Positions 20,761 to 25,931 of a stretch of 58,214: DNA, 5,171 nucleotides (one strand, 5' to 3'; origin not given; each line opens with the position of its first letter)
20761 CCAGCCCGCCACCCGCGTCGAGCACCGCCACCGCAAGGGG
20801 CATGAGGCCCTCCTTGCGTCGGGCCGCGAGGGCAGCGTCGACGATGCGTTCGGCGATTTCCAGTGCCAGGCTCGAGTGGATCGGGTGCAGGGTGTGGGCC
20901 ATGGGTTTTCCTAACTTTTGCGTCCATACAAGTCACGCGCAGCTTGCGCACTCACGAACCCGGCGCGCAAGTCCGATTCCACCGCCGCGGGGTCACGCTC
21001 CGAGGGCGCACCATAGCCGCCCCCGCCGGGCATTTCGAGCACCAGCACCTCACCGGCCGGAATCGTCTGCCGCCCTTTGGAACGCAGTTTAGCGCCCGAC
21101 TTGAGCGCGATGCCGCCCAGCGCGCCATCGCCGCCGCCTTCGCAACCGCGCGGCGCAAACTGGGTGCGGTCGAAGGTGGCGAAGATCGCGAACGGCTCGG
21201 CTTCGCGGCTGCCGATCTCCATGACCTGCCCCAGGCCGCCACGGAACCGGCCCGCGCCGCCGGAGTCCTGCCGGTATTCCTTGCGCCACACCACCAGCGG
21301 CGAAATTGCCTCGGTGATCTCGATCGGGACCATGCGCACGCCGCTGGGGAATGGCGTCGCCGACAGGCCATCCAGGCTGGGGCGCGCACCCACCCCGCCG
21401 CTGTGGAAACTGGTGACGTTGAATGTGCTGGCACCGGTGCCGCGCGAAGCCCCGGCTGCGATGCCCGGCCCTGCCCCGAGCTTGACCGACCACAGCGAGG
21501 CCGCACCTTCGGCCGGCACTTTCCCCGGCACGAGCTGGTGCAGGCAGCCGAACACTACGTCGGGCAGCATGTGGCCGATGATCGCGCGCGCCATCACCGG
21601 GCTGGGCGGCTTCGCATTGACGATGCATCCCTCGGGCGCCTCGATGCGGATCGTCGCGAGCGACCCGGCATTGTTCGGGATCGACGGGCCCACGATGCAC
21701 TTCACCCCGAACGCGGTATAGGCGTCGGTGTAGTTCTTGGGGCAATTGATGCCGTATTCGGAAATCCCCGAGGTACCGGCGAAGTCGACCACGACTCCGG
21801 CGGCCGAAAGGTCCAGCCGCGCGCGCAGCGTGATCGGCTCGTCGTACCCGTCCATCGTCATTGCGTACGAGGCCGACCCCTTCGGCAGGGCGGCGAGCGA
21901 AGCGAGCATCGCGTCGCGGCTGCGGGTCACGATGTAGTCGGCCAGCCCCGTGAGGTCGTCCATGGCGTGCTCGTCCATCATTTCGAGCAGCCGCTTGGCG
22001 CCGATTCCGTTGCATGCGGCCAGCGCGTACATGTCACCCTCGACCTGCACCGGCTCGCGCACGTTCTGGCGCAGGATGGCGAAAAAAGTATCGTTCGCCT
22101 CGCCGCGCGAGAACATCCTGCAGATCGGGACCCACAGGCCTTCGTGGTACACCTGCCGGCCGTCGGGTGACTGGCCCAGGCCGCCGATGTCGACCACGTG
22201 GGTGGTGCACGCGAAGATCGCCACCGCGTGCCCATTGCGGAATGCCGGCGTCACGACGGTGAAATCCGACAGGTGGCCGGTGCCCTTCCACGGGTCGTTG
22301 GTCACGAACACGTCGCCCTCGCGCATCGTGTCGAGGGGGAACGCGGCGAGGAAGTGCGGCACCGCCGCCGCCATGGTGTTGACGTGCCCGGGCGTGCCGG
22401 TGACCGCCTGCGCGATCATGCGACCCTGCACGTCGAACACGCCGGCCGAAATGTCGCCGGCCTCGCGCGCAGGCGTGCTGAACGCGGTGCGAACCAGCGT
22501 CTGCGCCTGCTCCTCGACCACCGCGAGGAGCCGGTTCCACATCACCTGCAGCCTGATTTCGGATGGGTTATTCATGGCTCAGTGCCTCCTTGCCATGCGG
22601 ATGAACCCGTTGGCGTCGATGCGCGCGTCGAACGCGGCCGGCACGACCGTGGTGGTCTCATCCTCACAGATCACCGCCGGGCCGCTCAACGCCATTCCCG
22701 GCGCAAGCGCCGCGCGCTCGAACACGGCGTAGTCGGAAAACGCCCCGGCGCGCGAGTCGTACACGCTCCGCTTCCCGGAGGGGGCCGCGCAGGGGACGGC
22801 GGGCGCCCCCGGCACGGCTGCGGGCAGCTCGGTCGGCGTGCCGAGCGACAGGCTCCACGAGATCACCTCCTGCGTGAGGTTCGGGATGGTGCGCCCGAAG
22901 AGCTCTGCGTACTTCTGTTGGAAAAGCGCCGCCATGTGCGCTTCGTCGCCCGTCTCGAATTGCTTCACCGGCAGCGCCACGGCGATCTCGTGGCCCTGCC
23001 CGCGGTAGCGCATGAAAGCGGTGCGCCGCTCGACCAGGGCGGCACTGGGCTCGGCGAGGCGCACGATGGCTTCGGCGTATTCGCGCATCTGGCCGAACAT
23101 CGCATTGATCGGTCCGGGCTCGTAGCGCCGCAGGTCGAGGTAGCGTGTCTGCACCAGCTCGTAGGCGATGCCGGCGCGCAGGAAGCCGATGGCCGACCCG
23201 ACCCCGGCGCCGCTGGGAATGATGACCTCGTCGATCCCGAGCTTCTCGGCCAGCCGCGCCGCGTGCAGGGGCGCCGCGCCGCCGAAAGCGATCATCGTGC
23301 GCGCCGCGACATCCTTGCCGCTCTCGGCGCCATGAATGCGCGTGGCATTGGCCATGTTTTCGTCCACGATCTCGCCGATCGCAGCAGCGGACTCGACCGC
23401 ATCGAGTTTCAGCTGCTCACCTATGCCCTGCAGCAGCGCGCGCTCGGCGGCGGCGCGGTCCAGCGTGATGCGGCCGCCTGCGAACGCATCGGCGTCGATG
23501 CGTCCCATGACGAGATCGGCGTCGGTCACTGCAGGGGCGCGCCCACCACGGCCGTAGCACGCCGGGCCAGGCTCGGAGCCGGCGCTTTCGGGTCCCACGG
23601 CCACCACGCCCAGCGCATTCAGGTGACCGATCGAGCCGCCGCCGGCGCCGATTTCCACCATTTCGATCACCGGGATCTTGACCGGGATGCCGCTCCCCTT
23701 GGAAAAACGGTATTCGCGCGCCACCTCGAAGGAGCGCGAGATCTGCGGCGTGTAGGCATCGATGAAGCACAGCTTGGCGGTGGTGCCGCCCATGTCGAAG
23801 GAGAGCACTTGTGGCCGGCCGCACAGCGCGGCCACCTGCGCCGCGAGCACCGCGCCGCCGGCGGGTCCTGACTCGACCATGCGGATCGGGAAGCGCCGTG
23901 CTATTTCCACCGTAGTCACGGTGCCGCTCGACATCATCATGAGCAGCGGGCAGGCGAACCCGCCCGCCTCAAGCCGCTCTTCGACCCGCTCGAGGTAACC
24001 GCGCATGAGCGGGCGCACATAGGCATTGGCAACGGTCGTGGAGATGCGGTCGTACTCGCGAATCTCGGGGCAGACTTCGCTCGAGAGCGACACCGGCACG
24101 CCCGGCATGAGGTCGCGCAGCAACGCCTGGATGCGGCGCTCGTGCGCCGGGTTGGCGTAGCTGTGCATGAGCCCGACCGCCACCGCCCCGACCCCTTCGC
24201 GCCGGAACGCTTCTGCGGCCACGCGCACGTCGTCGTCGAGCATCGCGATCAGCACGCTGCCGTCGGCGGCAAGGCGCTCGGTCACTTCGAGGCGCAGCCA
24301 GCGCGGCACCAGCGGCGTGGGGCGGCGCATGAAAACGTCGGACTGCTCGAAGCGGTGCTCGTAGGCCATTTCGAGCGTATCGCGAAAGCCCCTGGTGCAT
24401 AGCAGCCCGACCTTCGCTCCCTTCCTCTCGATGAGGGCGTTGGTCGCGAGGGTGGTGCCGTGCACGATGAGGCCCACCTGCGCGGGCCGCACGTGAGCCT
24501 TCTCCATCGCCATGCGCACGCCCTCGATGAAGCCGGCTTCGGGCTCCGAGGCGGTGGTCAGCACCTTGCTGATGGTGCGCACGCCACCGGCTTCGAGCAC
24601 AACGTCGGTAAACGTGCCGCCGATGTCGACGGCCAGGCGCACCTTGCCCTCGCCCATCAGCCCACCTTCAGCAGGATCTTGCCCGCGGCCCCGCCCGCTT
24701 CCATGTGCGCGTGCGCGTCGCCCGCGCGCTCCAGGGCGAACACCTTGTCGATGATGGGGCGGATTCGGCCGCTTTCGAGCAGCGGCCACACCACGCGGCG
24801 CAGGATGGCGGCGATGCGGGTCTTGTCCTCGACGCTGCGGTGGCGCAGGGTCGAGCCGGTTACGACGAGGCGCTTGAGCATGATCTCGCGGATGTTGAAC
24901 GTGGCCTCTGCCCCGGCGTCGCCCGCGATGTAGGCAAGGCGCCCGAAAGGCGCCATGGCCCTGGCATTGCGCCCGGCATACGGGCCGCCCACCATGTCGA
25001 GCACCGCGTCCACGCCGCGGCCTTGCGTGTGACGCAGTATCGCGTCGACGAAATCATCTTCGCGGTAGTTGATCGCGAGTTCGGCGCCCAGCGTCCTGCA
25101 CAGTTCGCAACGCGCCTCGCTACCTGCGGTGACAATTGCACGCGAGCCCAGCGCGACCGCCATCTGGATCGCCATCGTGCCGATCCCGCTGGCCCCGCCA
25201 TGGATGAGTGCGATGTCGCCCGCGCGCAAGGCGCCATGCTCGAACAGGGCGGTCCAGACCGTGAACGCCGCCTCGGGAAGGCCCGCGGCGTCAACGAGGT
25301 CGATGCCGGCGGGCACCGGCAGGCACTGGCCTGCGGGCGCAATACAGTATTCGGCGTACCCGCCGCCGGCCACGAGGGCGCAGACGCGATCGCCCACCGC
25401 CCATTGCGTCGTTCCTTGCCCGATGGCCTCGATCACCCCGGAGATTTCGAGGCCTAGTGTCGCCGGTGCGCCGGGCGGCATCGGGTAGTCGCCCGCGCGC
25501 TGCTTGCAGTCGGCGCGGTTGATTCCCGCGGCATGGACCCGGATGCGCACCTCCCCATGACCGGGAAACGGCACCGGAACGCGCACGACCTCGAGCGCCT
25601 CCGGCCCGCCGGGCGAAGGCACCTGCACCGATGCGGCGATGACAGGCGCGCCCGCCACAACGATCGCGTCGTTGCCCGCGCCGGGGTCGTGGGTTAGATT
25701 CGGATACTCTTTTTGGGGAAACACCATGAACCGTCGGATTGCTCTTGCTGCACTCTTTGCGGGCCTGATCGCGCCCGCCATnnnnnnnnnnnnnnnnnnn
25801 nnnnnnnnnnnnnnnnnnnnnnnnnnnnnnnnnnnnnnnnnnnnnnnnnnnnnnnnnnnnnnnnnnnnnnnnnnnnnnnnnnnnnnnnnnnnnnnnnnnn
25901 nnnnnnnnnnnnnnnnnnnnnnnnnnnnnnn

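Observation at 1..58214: The entire window is one spacerless, apparently error-free 58.2-kb palindrome (two 29,107-bp arms)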

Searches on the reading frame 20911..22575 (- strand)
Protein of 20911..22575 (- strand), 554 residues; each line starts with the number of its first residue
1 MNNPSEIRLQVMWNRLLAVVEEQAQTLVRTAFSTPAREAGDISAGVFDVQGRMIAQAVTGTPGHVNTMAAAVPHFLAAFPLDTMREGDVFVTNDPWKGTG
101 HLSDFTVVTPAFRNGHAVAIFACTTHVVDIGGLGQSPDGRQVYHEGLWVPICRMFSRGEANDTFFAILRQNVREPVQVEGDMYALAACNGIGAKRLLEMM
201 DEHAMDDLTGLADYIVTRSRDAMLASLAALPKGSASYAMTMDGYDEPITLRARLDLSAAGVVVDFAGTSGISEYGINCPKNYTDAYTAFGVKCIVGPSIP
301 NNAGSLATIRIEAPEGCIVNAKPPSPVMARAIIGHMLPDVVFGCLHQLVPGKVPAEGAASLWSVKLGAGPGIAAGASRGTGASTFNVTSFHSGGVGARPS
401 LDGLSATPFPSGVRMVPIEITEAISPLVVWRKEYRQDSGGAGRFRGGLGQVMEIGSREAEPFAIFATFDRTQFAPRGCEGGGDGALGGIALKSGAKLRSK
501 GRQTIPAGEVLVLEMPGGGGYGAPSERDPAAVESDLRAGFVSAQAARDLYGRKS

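Call 8: search_protein_families(library=pfam, proteins=[window:20911-22575:-])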
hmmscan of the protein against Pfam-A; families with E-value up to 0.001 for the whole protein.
window:20911-22575:- (554 aa): 1 family
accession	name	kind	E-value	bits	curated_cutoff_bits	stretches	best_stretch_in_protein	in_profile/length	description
PF02538.19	Hydantoinase_B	-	1.7e-141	472.7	26.8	1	6-524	2-519/519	Hydantoinase B/oxoprolinase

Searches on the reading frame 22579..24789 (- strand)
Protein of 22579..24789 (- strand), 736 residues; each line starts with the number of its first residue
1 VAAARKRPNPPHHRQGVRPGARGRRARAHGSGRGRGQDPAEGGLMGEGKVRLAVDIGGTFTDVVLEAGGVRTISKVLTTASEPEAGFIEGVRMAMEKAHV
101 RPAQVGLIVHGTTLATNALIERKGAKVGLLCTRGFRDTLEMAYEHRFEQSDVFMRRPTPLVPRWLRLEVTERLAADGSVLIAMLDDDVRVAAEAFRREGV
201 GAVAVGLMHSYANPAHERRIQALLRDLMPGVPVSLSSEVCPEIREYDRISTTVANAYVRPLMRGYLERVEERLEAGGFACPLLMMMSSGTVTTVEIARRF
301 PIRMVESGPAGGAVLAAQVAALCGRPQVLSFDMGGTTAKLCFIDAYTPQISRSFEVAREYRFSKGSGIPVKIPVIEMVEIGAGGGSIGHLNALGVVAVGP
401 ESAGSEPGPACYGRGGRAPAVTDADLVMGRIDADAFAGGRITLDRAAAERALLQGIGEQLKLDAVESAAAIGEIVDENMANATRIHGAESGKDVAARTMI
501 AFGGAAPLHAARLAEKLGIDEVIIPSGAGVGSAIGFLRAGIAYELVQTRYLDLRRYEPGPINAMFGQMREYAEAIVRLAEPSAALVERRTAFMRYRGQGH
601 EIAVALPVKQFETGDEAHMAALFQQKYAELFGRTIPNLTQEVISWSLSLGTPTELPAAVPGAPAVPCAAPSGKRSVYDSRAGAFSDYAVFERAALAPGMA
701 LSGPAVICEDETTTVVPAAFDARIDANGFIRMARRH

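Call 8: search_protein_families(library=pfam, proteins=[window:22579-24789:-])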
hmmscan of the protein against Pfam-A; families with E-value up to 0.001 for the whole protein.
window:22579-24789:- (736 aa): 3 families
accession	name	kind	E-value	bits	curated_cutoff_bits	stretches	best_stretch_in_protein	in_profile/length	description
PF01968.24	Hydantoinase_A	-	4.4e-79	266.2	22.9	1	248-542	1-288/291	Hydantoinase/oxoprolinase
PF05378.19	Hydant_A_N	-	7.3e-48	163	25.2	1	51-226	1-174/176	Hydantoinase/oxoprolinase N-terminal region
PF19278.4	Hydant_A_C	-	4.3e-14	52.8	21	1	589-731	43-189/193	Hydantoinase/oxoprolinase C-terminal domain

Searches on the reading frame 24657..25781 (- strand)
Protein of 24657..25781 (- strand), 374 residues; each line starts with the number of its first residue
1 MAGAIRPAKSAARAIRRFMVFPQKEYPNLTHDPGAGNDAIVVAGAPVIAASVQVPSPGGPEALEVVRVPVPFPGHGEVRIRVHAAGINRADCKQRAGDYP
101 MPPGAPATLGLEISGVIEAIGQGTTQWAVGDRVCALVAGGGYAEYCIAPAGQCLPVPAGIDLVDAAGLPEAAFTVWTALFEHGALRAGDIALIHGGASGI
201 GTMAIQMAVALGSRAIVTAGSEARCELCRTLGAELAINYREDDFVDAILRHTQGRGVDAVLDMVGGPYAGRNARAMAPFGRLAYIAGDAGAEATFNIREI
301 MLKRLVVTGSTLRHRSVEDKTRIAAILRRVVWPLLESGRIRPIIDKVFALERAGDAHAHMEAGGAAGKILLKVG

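Call 8: search_protein_families(library=pfam, proteins=[window:24657-25781:-])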
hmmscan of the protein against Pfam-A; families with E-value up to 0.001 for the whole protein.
window:24657-25781:- (374 aa): 3 families
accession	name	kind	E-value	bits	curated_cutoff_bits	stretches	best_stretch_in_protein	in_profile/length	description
PF00107.32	ADH_zinc_N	-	2.5e-27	95.8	31.8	1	199-315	1-117/129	Zinc-binding dehydrogenase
PF13602.12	ADH_zinc_N_2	-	1.8e-23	84.4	27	1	231-371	1-134/134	Zinc-binding dehydrogenase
PF08240.17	ADH_N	-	4.7e-20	72.2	23.5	1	75-157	2-103/104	Alcohol dehydrogenase GroES-like domain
